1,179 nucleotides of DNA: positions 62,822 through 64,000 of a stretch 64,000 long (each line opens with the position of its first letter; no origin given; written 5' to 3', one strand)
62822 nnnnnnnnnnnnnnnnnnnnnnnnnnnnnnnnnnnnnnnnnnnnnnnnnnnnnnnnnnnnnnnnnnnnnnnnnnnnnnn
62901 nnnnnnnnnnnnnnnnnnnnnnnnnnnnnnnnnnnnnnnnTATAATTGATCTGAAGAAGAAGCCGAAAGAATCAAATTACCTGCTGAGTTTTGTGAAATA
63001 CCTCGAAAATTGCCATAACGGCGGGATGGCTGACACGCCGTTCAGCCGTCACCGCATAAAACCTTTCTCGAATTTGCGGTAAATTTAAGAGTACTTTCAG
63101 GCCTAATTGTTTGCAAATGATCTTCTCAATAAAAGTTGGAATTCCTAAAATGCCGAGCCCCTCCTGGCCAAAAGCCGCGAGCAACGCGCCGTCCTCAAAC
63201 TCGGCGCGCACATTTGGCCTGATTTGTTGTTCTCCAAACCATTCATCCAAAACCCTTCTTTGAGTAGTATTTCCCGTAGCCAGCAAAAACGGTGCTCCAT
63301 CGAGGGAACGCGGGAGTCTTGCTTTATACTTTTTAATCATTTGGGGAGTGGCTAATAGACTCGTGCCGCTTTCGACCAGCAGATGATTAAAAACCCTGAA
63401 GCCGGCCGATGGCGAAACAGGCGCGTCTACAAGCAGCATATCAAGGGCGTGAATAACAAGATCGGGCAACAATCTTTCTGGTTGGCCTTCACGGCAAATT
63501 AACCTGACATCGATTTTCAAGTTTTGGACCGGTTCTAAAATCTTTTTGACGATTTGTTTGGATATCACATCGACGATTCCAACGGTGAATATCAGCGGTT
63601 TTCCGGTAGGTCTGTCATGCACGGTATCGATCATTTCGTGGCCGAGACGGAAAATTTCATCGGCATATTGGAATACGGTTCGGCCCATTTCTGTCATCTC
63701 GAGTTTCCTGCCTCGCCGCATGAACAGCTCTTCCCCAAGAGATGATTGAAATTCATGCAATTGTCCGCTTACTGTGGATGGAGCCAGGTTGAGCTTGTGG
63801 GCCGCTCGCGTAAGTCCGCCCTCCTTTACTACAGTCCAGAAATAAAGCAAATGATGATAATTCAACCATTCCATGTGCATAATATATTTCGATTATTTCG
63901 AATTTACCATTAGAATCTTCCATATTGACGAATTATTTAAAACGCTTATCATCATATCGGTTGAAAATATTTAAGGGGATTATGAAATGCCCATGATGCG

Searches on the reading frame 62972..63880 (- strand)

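Call 35: search_protein_families(library=pfam, proteins=[window:62972-63880:-], max_evalue=0.001)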
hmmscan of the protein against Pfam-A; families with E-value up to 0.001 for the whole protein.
window:62972-63880:- (302 aa): 2 families
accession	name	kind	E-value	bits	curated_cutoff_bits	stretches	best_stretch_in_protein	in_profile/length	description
PF03466.25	LysR_substrate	-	2e-16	60.5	28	1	99-297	9-206/209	LysR substrate binding domain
PF00126.33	HTH_1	-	3.3e-16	59.4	26.6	1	9-67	2-60/60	Bacterial regulatory helix-turn-helix protein, lysR family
